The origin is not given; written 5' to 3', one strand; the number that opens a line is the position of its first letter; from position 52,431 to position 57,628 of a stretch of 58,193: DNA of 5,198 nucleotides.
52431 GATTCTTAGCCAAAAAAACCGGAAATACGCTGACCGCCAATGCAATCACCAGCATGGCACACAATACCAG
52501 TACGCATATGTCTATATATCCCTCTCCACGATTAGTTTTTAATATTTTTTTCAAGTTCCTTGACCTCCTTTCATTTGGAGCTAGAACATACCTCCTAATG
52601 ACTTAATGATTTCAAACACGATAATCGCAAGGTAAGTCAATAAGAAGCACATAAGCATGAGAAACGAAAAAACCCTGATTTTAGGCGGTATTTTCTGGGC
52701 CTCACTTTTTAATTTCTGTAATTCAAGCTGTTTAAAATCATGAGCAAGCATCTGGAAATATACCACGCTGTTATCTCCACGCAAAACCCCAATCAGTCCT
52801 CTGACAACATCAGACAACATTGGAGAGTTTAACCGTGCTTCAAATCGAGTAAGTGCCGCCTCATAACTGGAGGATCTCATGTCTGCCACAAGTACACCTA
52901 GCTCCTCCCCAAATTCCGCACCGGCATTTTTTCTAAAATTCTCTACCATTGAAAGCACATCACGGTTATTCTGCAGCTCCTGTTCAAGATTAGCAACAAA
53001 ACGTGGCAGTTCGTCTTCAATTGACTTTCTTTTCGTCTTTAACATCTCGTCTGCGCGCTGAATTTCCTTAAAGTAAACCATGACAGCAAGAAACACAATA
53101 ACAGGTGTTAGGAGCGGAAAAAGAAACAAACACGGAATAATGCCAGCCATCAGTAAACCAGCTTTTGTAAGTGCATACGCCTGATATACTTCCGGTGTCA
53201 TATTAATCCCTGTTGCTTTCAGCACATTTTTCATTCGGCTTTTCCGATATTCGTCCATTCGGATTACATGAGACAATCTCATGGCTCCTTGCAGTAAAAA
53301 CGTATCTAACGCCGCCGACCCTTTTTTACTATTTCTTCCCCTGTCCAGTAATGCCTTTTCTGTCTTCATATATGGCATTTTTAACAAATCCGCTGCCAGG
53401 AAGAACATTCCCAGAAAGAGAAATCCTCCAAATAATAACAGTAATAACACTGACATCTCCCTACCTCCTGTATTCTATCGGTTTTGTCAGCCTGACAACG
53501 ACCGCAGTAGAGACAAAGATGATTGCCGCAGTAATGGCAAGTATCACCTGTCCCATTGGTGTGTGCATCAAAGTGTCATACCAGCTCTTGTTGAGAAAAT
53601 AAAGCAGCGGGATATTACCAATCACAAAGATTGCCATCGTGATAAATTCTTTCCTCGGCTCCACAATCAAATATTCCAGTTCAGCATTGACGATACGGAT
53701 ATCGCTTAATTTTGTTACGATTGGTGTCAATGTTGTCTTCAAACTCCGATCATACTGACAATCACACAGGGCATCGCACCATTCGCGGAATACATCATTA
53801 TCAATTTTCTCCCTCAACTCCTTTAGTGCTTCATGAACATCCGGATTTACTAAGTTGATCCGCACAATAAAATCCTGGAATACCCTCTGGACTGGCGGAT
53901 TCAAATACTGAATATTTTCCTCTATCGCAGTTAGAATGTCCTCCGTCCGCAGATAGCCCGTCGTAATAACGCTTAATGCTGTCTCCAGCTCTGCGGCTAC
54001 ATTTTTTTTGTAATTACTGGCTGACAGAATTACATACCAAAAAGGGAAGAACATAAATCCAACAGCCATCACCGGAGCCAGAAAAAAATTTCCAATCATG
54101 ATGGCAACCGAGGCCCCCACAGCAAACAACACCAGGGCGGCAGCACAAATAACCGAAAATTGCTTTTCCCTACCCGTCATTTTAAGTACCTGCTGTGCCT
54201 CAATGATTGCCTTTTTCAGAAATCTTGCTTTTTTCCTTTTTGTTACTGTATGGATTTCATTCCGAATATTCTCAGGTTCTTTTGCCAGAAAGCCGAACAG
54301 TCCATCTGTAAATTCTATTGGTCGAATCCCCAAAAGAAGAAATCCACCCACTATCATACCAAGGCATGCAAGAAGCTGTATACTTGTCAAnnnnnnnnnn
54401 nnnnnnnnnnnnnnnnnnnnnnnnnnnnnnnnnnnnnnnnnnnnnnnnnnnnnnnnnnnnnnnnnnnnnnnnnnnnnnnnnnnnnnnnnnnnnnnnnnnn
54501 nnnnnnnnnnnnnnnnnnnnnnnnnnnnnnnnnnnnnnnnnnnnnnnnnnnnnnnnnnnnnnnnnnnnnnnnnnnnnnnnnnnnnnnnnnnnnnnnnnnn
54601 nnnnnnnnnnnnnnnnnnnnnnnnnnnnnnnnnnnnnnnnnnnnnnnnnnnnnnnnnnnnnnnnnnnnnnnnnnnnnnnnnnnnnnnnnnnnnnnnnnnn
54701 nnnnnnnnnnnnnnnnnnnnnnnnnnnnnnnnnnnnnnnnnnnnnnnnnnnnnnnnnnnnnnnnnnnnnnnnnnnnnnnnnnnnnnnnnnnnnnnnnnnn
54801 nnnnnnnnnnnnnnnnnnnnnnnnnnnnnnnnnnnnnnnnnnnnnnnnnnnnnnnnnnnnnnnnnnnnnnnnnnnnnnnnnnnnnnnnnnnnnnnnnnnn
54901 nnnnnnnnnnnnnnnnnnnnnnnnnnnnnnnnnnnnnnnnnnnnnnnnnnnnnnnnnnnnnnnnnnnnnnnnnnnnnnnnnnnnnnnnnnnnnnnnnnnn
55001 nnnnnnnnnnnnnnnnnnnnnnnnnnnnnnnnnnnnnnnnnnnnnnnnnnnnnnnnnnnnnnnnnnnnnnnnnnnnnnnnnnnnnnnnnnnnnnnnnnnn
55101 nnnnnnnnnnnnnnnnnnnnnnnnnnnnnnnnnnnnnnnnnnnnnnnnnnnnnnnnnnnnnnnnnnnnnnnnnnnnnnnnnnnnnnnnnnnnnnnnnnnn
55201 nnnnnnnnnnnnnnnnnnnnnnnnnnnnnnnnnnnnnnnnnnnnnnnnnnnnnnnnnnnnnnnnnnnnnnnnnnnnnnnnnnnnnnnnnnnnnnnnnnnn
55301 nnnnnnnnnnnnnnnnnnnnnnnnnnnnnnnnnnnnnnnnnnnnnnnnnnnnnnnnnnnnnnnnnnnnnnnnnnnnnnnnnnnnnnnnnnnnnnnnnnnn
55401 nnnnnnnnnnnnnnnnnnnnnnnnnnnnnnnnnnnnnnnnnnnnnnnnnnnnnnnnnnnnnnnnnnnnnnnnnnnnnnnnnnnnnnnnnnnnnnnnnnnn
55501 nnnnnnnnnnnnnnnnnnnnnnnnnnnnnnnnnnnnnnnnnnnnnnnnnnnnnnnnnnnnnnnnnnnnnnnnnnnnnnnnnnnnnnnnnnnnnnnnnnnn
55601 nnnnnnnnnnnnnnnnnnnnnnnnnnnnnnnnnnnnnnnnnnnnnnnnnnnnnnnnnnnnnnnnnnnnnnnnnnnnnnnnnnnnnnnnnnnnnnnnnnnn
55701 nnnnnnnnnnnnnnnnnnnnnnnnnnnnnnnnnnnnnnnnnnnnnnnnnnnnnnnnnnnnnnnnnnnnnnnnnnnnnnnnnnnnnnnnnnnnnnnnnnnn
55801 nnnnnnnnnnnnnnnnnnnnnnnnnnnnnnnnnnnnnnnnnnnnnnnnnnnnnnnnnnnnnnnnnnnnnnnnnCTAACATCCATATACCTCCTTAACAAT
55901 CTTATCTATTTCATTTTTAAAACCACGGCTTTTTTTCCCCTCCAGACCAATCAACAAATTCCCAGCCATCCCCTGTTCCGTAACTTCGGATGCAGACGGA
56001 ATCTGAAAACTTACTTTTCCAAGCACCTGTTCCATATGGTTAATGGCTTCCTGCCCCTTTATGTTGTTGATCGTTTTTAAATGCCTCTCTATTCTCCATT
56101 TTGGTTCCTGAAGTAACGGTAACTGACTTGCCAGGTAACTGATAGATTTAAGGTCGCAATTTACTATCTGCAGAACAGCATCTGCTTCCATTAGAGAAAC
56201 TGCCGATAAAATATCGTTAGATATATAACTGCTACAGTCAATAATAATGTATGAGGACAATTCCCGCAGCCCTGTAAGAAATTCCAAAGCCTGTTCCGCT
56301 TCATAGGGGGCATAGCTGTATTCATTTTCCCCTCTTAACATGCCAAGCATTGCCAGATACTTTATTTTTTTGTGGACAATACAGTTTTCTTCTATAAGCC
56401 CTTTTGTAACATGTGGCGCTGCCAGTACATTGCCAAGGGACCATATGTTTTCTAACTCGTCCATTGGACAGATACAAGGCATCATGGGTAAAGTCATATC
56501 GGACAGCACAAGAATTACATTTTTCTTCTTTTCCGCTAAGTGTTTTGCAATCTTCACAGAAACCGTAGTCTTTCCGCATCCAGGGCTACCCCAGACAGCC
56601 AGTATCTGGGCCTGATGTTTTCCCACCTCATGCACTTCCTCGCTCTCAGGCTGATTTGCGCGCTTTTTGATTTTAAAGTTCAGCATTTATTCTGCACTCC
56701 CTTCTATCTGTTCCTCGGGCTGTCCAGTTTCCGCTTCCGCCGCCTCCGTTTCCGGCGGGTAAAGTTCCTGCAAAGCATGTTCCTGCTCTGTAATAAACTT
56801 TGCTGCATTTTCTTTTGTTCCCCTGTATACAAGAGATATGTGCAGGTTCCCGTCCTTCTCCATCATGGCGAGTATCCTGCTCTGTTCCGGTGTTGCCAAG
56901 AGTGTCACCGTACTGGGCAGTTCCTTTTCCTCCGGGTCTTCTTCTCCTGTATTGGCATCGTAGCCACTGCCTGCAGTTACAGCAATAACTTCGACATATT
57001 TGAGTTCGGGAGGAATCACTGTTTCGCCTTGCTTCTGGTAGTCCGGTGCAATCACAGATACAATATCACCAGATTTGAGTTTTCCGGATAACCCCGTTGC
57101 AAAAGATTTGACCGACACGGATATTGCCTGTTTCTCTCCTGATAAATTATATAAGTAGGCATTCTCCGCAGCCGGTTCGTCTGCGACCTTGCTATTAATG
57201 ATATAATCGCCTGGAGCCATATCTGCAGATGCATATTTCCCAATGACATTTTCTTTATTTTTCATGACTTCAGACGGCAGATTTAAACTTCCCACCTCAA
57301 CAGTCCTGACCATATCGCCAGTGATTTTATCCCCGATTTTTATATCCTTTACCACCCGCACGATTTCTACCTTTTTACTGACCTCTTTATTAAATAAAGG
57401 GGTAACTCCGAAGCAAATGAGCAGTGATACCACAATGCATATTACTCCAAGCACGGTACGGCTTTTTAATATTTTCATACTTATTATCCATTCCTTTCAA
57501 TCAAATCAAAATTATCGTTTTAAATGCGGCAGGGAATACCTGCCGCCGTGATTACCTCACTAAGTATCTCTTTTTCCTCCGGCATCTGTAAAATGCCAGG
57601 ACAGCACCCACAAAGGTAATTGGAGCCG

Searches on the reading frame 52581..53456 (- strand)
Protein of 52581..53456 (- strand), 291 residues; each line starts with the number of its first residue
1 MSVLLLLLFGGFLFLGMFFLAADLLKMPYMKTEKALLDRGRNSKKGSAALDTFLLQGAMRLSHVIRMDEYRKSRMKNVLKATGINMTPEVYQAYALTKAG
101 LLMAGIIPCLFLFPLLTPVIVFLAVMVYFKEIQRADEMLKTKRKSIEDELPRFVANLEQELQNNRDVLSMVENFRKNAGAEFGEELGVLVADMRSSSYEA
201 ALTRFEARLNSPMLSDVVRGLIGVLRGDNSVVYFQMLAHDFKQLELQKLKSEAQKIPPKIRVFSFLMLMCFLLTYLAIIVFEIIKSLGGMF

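Call 40: search_protein_families(library=pfam, proteins=[window:52581-53456:-], max_evalue=0.01)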
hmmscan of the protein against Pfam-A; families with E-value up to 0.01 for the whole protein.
window:52581-53456:- (291 aa): 2 families
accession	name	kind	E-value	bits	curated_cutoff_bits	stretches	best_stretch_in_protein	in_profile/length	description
PF00482.28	T2SSF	-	0.0079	16.6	25.2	1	163-276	11-123/125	Type II secretion system (T2SS), protein F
PF09485.15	CRISPR_Cse2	-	0.0086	17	24.6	0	176-247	56-123/137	CRISPR-associated protein Cse2 (CRISPR_cse2)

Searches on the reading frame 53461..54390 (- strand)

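Call 40: search_protein_families(library=pfam, proteins=[window:53461-54390:-], max_evalue=0.01)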
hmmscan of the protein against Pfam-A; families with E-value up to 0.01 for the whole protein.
window:53461-54390:- (309 aa): 1 family
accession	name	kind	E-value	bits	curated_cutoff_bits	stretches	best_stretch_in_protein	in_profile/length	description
PF10392.15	COG5_N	-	0.0066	17.1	31.2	0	185-248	38-101/132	Conserved oligomeric Golgi complex subunit 5, N-terminal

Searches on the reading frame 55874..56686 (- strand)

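Call 40: search_protein_families(library=pfam, proteins=[window:55874-56686:-], max_evalue=0.01)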
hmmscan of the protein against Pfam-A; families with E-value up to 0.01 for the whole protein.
window:55874-56686:- (270 aa): 18 families
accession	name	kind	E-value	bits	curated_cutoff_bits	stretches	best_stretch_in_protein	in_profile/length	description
PF13614.12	AAA_31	-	3.6e-08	34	27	1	36-203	12-175/177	AAA domain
PF24883.2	NPHP3_N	-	7.1e-05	23.5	24.8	1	23-58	19-54/164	Nephrocystin 3, N-terminal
PF01656.29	CbiA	-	0.00018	21.9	25.4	1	33-212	6-86/125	CobQ/CobB/MinD/ParA nucleotide binding domain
PF00448.28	SRP54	-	0.00044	20.4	22.7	1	28-64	3-39/196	SRP54-type protein, GTPase domain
PF04851.21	ResIII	-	0.00047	20.5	22.5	1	22-61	19-60/164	Type III restriction enzyme, res subunit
PF20720.3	nSTAND3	-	0.00065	19.9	27.2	1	25-63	16-53/155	Novel STAND NTPase 3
PF13245.12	AAA_19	-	0.00074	20.1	25.1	1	24-59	9-46/134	AAA domain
PF00931.28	NB-ARC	-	0.0013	18.5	23.5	1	23-55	15-47/248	NB-ARC domain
PF13401.12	AAA_22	-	0.0014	19.4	27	1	25-60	4-39/130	AAA domain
PF08433.16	KTI12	-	0.0018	18.3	22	1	31-63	6-38/271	Chromatin associated protein KTI12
PF10609.15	ParA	-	0.002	18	27.1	1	28-78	6-56/246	NUBPL iron-transfer P-loop NTPase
PF02374.21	ArsA_ATPase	-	0.0036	17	24.3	1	28-63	3-38/305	Anion-transporting ATPase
PF13086.12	AAA_11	-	0.004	17.4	27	1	11-60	3-57/257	AAA domain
PF03215.21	Rad17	-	0.0068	16.8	23.8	0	23-56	42-75/186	Rad17 P-loop domain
PF01637.24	ATPase_2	-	0.0076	16.5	33.2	0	23-60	17-54/225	ATPase domain predominantly from Archaea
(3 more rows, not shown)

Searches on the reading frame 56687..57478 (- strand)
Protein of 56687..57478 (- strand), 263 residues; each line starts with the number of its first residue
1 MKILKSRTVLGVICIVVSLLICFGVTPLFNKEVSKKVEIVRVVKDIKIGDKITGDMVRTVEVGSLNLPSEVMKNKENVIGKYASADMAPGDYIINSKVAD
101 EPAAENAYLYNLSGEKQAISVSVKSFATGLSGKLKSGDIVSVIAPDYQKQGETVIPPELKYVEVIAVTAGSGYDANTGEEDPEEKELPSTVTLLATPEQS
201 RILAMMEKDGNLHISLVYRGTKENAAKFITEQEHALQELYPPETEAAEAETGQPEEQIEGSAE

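Call 40: search_protein_families(library=pfam, proteins=[window:56687-57478:-], max_evalue=0.01)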
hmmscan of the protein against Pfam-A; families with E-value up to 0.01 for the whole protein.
window:56687-57478:- (263 aa): 3 families
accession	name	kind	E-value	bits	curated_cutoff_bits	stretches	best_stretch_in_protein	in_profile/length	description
PF16976.10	RcpC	-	3e-18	66.2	28.8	1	111-216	6-113/114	Flp pilus assembly protein RcpC/CpaB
PF08666.17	SAF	-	4.2e-08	34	21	1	40-93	4-57/63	SAF domain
PF13144.11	ChapFlgA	-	0.0037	17.7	23.8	1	38-124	2-86/122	Chaperone for flagella basal body P-ring formation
